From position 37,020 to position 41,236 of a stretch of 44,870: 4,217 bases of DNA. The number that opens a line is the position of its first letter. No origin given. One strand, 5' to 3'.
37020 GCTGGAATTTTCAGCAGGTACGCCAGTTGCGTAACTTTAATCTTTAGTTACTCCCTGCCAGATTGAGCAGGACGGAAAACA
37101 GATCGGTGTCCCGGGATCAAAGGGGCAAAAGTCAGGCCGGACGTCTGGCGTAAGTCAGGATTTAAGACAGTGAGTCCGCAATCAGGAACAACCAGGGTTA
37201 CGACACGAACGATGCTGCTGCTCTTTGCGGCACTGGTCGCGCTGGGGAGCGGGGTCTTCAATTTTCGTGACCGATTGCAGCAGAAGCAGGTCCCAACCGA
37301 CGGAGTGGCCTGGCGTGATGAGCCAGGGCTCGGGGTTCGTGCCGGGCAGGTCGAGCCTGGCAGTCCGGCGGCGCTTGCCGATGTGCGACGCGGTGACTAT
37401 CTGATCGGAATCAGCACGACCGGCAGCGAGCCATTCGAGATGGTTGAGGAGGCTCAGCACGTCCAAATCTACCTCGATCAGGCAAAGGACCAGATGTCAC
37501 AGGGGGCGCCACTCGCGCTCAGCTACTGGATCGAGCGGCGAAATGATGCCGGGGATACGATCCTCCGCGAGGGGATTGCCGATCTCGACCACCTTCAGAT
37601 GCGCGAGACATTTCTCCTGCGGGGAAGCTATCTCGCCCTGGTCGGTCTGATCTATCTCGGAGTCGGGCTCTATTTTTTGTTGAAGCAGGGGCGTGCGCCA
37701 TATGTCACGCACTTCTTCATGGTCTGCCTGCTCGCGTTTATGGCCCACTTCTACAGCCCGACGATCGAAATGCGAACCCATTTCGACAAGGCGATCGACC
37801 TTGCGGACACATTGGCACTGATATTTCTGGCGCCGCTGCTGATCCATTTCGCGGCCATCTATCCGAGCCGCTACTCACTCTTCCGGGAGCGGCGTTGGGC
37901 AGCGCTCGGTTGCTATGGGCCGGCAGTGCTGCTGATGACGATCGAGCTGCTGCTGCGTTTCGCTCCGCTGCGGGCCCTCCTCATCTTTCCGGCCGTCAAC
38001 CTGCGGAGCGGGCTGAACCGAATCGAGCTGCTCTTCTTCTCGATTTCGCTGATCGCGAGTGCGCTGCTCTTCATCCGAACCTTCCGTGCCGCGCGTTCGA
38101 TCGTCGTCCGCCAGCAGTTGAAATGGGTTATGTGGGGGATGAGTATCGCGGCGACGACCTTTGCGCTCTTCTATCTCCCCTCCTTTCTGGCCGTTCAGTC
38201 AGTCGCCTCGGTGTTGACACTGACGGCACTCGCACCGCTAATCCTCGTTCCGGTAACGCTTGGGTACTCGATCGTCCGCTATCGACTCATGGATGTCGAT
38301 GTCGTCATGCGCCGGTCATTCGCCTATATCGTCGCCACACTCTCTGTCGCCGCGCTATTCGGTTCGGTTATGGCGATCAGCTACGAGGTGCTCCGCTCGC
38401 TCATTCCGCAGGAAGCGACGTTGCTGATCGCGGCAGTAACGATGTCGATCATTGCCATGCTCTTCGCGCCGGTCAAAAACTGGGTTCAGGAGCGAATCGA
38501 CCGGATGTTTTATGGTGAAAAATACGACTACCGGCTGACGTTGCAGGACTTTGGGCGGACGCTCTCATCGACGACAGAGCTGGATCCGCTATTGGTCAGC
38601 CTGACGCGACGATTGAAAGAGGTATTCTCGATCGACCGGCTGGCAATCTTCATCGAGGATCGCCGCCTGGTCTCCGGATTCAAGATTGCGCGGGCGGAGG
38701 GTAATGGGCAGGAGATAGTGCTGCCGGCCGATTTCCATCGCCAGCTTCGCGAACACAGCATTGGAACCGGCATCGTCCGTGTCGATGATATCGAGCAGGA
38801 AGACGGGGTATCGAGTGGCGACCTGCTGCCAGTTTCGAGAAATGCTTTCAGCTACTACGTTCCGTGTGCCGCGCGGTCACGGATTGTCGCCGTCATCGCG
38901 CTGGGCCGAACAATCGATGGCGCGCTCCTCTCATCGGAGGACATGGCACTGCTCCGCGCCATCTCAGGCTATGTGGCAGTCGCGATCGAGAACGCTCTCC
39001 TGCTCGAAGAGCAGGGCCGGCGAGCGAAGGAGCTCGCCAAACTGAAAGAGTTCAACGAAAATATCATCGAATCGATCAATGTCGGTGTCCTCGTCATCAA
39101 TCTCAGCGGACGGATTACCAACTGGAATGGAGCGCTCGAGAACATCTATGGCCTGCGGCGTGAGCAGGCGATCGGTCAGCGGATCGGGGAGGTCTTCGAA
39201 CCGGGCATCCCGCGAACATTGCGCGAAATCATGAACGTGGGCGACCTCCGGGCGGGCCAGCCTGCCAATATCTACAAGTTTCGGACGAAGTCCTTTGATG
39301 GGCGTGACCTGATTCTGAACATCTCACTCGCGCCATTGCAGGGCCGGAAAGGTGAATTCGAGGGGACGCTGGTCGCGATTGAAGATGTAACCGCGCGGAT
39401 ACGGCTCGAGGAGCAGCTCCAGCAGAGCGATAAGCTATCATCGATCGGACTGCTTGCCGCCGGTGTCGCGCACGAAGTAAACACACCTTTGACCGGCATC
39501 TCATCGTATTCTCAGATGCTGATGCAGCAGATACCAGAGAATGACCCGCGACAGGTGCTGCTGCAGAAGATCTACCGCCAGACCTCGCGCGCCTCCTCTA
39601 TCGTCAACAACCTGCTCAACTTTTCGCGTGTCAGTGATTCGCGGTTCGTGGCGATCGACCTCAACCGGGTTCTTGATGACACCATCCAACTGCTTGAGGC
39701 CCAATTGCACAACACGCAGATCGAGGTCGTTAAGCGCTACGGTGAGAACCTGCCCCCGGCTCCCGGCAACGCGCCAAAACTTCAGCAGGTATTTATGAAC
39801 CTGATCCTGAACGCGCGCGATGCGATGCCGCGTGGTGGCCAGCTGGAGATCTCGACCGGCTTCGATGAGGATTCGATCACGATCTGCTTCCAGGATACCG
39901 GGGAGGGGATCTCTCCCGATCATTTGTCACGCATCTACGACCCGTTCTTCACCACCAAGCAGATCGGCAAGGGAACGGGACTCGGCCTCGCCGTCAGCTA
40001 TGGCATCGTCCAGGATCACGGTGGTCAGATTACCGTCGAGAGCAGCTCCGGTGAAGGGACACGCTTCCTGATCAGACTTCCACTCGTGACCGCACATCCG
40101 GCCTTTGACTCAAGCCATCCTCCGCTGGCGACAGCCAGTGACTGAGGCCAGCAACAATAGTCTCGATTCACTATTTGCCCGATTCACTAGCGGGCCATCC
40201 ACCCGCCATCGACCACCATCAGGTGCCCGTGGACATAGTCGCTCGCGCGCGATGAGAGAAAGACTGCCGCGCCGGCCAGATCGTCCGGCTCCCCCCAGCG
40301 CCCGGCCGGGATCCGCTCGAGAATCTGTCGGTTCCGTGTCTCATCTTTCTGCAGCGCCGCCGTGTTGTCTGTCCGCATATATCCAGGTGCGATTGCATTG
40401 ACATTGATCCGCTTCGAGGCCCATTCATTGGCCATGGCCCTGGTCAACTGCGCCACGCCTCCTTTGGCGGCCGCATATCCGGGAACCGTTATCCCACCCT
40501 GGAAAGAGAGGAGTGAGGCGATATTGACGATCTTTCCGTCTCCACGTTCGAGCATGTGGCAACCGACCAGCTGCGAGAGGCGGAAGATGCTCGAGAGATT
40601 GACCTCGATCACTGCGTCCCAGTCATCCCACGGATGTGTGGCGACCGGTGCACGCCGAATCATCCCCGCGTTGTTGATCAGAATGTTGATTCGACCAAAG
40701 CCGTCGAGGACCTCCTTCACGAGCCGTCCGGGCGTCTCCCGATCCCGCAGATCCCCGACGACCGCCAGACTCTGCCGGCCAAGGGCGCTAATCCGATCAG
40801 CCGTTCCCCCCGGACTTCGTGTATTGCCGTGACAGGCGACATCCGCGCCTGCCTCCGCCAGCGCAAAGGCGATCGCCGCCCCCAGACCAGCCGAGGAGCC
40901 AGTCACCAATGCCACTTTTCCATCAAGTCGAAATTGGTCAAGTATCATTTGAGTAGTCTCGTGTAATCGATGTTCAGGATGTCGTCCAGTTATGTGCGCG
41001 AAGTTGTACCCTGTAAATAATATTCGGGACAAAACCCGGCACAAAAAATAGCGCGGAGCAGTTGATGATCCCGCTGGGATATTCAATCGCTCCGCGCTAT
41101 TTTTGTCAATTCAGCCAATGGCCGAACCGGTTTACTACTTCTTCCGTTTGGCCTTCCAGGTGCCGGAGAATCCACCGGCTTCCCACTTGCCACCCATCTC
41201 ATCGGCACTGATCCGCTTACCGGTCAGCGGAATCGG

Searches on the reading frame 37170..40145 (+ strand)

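Call 14: search_protein_families(library=pfam, proteins=[window:37170-40145:+])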
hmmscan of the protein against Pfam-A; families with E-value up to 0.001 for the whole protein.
window:37170-40145:+ (991 aa): 7 families
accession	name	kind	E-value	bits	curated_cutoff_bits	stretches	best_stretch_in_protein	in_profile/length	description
PF02518.31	HATPase_c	-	1.1e-25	90.7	26.4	1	867-972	2-109/111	Histidine kinase-, DNA gyrase B-, and HSP90-like ATPase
PF00512.31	HisKA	-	1.1e-15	57.8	26.9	1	761-821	4-63/66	His Kinase A (phospho-acceptor) domain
PF00989.32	PAS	-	1.4e-15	57.7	22.6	1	628-740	2-113/113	PAS fold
PF13426.13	PAS_9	-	1.1e-11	45.4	27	1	638-742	2-103/103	PAS domain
PF08448.16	PAS_4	-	4.9e-10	40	23.1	1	634-744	2-109/110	PAS fold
PF13188.13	PAS_8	-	1.9e-05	24.8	21.8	1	629-681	3-52/65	PAS domain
PF13492.12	GAF_3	-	0.00015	22.6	27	1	475-608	6-129/129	GAF domain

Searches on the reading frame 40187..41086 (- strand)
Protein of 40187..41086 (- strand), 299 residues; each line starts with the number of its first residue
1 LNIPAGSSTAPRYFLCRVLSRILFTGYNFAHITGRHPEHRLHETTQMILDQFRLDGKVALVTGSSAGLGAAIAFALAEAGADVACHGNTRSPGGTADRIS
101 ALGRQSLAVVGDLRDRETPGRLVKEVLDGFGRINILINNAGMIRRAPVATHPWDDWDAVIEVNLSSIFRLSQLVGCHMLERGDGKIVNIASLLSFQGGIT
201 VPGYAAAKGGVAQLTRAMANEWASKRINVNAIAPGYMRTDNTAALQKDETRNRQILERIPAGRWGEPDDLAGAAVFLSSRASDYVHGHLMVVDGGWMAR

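Call 27: search_protein_families(library=pfam, proteins=[window:40187-41086:-])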
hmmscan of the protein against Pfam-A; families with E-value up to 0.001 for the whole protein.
window:40187-41086:- (299 aa): 3 families
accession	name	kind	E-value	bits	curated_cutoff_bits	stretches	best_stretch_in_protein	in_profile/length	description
PF13561.12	adh_short_C2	-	5.7e-56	190.2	27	1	66-296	6-235/236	Enoyl-(Acyl carrier protein) reductase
PF00106.31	adh_short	-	4.4e-54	183.4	26.6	1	57-249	1-194/195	short chain dehydrogenase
PF08659.16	KR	-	2e-08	34.8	22.6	1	59-237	3-178/180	KR domain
